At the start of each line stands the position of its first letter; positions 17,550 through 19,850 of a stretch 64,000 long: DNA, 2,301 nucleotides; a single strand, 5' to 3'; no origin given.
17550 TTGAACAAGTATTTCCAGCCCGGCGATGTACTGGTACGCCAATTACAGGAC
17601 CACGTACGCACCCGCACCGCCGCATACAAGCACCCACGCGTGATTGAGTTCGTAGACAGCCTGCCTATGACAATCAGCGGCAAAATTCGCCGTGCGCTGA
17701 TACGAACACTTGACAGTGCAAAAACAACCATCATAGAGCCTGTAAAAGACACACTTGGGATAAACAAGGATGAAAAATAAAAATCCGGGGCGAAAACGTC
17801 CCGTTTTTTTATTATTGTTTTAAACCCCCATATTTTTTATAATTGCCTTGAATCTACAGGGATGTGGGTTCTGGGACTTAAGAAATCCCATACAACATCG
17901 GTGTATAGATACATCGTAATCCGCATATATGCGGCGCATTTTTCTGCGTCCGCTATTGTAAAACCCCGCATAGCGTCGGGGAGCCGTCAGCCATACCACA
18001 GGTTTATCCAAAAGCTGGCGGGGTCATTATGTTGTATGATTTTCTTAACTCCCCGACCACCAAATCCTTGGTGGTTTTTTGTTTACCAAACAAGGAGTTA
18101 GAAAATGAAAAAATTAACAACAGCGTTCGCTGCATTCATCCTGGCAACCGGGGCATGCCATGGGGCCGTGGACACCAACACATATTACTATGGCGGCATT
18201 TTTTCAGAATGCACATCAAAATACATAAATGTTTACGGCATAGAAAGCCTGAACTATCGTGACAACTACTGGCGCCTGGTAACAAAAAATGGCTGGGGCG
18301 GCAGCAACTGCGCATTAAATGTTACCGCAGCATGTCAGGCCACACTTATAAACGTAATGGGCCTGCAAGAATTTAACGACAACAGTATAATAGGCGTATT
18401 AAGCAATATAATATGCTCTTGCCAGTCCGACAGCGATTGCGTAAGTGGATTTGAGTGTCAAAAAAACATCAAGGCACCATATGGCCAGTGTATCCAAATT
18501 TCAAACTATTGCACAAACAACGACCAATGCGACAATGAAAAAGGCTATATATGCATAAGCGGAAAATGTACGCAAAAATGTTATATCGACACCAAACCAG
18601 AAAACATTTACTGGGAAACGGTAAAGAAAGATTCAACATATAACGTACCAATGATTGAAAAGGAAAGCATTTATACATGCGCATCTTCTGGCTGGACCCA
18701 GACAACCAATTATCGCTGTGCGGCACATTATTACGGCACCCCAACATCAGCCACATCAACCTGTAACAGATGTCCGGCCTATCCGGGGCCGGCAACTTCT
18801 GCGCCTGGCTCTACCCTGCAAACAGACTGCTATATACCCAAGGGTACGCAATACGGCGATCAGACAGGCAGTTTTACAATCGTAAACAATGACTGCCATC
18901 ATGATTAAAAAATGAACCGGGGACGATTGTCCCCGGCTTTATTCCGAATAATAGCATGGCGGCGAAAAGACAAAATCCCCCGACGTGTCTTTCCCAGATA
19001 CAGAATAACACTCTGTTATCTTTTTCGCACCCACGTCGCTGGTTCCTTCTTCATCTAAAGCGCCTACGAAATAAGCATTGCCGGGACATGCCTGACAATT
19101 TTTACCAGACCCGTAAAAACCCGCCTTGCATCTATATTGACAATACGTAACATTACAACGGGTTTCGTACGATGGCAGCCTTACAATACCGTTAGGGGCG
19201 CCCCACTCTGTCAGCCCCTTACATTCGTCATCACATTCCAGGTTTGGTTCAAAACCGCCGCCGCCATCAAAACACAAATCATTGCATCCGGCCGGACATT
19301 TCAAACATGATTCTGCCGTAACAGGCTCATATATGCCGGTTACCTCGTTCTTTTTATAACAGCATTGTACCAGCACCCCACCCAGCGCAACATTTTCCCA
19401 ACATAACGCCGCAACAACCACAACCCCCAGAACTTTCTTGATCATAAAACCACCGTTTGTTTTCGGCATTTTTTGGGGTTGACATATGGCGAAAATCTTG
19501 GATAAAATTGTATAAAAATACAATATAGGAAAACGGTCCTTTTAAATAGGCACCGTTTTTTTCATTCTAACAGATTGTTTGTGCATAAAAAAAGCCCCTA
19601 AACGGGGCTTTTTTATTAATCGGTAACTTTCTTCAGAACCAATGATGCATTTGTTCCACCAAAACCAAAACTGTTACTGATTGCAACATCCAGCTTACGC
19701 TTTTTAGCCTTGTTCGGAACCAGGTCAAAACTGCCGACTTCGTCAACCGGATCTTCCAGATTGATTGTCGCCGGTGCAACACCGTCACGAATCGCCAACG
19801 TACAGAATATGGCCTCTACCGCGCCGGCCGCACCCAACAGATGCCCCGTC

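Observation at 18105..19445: Paralogous family of secreted cysteine-rich proteins with a eukaryote-like CxxCPxGxY / CYIP…TGxF…C C-terminal module (four loci)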

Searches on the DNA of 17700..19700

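Call 99: search_rna_families(source=window, start=17700, end=19700, threshold=evalue, max_evalue=5)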
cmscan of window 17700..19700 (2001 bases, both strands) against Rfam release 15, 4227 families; matches with E-value up to 5: 26.
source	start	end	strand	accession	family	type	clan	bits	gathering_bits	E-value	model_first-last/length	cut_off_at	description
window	17975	18065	+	RF02221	sRNA-Xcc1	Gene; sRNA;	-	29.5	53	0.015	1-87/87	no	sRNA-Xcc1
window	19518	19616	+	RF02449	ncr1015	Gene; sRNA;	-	27.8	60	0.27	1-121/121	no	Bacillus sRNA ncr1015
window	19573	19621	+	RF02054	STnc420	Gene; sRNA;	-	24.5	70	0.069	1-58/58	no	Salmonella enterica sRNA STnc420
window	19512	19621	+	RF02053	STnc430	Gene; sRNA;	-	23.6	47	0.73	1-162/162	no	Enterobacterial sRNA STnc430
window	19585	19658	-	RF01859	Phe_leader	Cis-reg; leader;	-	23.5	55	0.49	1-125/125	no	Phenylalanine leader peptide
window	19485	19620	+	RF02084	STnc130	Gene; sRNA;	-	23.5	55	1.2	1-135/135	no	Enterobacteria sRNA STnc130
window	19564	19620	+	RF02064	STnc370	Gene; sRNA;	-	23.5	54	4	1-71/71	no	Enterobacterial sRNA STnc370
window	19574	19613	+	RF02438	SpF51_sRNA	Gene; sRNA;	-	23.1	50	0.28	1-45/45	no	Streptococcus sRNA SpF51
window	19461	19614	+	RF00082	SraG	Gene; sRNA;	-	22.7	50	0.44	1-177/177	no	SraG RNA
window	19502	19614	+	RF01470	rli38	Gene; sRNA;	-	22.7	49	3.2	1-150/150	no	Listeria sRNA rli38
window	19522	19617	+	RF00106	RNAI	Gene; antisense;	-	22.4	47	0.24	1-102/102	no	RNAI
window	19496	19644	-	RF02859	Arrc11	Gene; sRNA;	-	22.4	52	0.82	1-175/175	no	Actinobacillus sRNA 11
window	19578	19693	-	RF00121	MicC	Gene; sRNA;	-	22.4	90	2.2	1-123/123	no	MicC RNA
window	19578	19646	-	RF02362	Yfr10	Gene; sRNA;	-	21.9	43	3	1-78/78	no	Cyanobacterial functional RNA 10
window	19542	19626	+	RF02502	Atu_C8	Gene; sRNA;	-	21.8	50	0.28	1-122/122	no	Rhizobiales sRNA Atu_C8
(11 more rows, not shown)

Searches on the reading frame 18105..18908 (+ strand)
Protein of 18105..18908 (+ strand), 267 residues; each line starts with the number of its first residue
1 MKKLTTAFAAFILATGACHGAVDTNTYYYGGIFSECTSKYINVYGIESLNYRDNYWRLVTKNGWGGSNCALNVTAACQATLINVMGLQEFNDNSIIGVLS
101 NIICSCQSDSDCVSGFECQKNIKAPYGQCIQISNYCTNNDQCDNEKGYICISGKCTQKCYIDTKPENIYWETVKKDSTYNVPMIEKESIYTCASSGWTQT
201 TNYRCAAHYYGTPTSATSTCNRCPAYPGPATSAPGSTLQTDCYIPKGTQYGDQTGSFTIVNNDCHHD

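Call 4: search_protein_families(library=pfam, proteins=[window:18105-18908:+], max_evalue=10)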
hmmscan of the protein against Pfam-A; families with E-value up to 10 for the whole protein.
window:18105-18908:+ (267 aa): 1 family
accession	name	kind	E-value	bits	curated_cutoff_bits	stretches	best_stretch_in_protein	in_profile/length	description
PF22906.1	GULLO2-like_3rd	-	4.2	7.6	27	1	135-154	11-30/40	L-gulonolactone oxidase 2-like, C-terminal domain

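Call 28: search_protein_families(library=ncbifam, proteins=[window:18105-18908:+], max_evalue=1)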
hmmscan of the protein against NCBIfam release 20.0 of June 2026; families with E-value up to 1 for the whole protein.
window:18105-18908:+ (267 aa): 1 family
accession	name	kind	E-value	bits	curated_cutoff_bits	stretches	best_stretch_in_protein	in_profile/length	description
TIGR04201.1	Myxo_Cys_RPT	repeat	0.009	16.1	25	1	104-121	2-20/22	Cys-rich repeat-containing protein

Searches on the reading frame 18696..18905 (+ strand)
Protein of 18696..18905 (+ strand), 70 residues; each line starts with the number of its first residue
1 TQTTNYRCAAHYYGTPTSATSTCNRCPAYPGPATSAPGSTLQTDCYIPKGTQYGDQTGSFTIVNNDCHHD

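Call 8: find_homologous_proteins(query=A2, max_evalue=0.01)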
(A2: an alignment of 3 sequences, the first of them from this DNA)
Query A2 (3 sequences): 6 candidates shared short words with the query, none scored E <= 0.01.

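Call 16: search_protein_representatives(alignment_id=A2)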
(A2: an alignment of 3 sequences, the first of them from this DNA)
Query: 3 sequences, 72 profile positions. Proteins with E-value up to 0.001 (for the whole library): 758; up to 1e-10: 7; up to 1e-30: 0. The best 150 are listed.
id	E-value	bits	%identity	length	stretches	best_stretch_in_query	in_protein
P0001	3.8e-28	114.1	-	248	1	1-72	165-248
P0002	3.1e-12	63.1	-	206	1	3-72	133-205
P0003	7.8e-12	61.9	-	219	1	3-71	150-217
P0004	1.1e-11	61.4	-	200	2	5-72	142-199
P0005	1.3e-11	61.2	-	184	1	3-71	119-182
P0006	3.9e-11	59.6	-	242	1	4-71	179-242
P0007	4.2e-11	59.5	-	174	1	4-71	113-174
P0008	1.1e-10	58.1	-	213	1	5-71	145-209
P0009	1.2e-10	58.1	-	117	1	7-71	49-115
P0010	1.3e-10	57.9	-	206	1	3-71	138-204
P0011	1.4e-10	57.8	-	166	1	3-71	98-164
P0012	1.6e-10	57.6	-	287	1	3-71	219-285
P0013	1.8e-10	57.5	-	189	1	2-71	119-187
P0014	1.8e-10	57.5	-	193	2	6-71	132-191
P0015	2.0e-10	57.3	-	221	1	6-72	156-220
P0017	4.4e-10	56.2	-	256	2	4-71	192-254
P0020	6.0e-10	55.8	-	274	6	6-71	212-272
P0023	7.2e-10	55.5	-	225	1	4-72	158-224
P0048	6.4e-09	52.5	-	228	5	6-71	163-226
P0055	1.2e-08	51.7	-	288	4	5-71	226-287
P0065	2.1e-08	50.8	-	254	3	4-71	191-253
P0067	2.2e-08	50.8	-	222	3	6-71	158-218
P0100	6.1e-08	49.4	-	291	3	4-71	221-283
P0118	8.6e-08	48.9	-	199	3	6-72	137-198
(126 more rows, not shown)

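Call 28: search_protein_families(library=ncbifam, proteins=[P0023, P0020, P0010, P0004], max_evalue=1)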
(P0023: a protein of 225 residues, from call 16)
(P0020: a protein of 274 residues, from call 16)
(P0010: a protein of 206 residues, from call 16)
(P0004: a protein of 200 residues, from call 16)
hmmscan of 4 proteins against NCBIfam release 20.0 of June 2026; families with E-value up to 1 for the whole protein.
P0023 (225 aa): 0 families

P0020 (274 aa): 0 families

P0010 (206 aa): 0 families

P0004 (200 aa): 0 families

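Call 39: search_protein_families(library=pfam, proteins=[P0004, P0014, P0017, P0020, P0048, P0055, P0065, P0067, P0100, P0118], max_evalue=0.1)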
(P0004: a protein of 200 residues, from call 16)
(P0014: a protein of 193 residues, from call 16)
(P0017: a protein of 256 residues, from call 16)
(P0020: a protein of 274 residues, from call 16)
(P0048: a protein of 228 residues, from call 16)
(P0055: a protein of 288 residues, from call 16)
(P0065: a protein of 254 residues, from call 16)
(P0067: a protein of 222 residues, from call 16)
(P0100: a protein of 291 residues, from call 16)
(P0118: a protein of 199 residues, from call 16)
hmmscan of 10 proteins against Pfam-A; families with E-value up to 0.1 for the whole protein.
P0004 (200 aa): 1 family
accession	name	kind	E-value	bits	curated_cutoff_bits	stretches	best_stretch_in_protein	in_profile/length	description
PF12946.13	EGF_MSP1_1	-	0.058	13.9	27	1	128-157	6-37/37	MSP1 EGF domain 1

P0014 (193 aa): 3 families
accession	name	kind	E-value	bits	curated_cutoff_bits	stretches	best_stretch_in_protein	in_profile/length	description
PF07699.19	Ephrin_rec_like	-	0.0037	17.5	23.1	1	100-124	12-36/48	Tyrosine-protein kinase ephrin type A/B receptor-like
PF03302.18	VSP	-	0.02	14.3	31.4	1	27-177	200-347/397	Giardia variant-specific surface protein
PF12946.13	EGF_MSP1_1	-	0.026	15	27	1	117-145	5-36/37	MSP1 EGF domain 1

P0017 (256 aa): 2 families
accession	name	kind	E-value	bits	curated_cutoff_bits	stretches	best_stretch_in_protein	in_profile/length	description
PF07699.19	Ephrin_rec_like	-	0.00077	19.6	23.1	1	195-231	13-48/48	Tyrosine-protein kinase ephrin type A/B receptor-like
PF12946.13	EGF_MSP1_1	-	0.028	14.8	27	1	178-207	7-36/37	MSP1 EGF domain 1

P0020 (274 aa): 2 families
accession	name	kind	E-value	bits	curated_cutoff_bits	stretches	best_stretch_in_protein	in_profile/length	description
PF07699.19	Ephrin_rec_like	-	2.2e-08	34.2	23.1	1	44-87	6-48/48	Tyrosine-protein kinase ephrin type A/B receptor-like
PF23091.2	TNFR_ELAPOR1_6th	-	0.0001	22.6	33.2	2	33-75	2-37/41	ELAPOR1-like, TNF receptor-like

P0048 (228 aa): 1 family
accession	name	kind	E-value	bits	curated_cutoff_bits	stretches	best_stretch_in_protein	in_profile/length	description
PF07699.19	Ephrin_rec_like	-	1e-07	32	23.1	1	129-163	13-48/48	Tyrosine-protein kinase ephrin type A/B receptor-like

P0055 (288 aa): 4 families
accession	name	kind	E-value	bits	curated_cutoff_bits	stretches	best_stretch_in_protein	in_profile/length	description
PF07699.19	Ephrin_rec_like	-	0.00024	21.3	23.1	2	229-264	14-48/48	Tyrosine-protein kinase ephrin type A/B receptor-like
PF15913.10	Furin-like_2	-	0.0037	17.9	28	1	169-245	12-91/102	Furin-like repeat, cysteine-rich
PF25478.1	EGF_Mua-3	-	0.004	17.6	27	1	211-235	7-31/48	Transmembrane cell adhesion receptor mua-3-like, EGF-like domain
PF12946.13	EGF_MSP1_1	-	0.016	15.7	27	1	209-241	5-37/37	MSP1 EGF domain 1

P0065 (254 aa): 2 families
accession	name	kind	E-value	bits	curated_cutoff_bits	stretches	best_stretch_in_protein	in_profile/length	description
PF03302.18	VSP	-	0.0061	15.9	31.4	1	157-234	264-342/397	Giardia variant-specific surface protein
PF09402.16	MSC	-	0.03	14.1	29.7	0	83-147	11-75/337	Man1-Src1p-C-terminal domain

P0067 (222 aa): 0 families

P0100 (291 aa): 2 families
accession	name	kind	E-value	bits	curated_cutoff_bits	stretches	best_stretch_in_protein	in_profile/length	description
PF07699.19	Ephrin_rec_like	-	1.8e-07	31.3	23.1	3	151-187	13-48/48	Tyrosine-protein kinase ephrin type A/B receptor-like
PF23106.1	EGF_Teneurin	-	0.015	15.8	24.3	0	180-196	9-25/30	Teneurin-like EGF domain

P0118 (199 aa): 0 families

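Call 65: find_encoding_contigs(protein=P0001, flank=3000, max_places=10)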
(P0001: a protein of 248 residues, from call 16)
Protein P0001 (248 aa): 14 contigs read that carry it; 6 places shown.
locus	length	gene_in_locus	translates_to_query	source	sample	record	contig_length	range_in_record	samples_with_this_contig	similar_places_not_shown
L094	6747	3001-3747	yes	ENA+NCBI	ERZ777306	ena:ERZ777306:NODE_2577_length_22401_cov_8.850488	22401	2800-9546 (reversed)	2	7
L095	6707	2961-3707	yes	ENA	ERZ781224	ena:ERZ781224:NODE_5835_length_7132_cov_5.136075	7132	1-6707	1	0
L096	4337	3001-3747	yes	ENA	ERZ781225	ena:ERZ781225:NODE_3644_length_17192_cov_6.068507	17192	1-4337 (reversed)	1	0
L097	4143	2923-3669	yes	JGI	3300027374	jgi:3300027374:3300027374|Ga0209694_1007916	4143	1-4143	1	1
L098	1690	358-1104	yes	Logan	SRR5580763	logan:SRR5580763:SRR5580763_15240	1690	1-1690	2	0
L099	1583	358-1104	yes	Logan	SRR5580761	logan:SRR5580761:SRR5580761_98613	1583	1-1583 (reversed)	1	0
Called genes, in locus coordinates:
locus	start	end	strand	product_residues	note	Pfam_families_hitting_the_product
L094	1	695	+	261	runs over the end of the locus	PF00005:ABC_tran, PF13304:AAA_21 (faint)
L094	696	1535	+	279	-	-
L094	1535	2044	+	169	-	PF02698:DUF218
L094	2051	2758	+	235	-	PF01553:Acyltransferase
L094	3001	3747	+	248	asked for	-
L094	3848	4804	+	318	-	PF04991:LicD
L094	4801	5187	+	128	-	PF01467:CTP_transf_like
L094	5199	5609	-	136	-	-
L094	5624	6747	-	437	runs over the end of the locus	PF04052:TolB_N, PF25460:Beta-prop_Aladin (faint), PF25174:Beta-prop_THOC3 (faint), PF26550:Tricorn_2nd, PF00930:DPPIV_N (faint), PF26549:Tricorn_N, PF07676:PD40, PF26550:Tricorn_2nd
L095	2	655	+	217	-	?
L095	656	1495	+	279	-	-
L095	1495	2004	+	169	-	PF02698:DUF218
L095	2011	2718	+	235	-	PF01553:Acyltransferase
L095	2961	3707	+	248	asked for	-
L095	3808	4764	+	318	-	PF04991:LicD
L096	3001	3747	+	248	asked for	-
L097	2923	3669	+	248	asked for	-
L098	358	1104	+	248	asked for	-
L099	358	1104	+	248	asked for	-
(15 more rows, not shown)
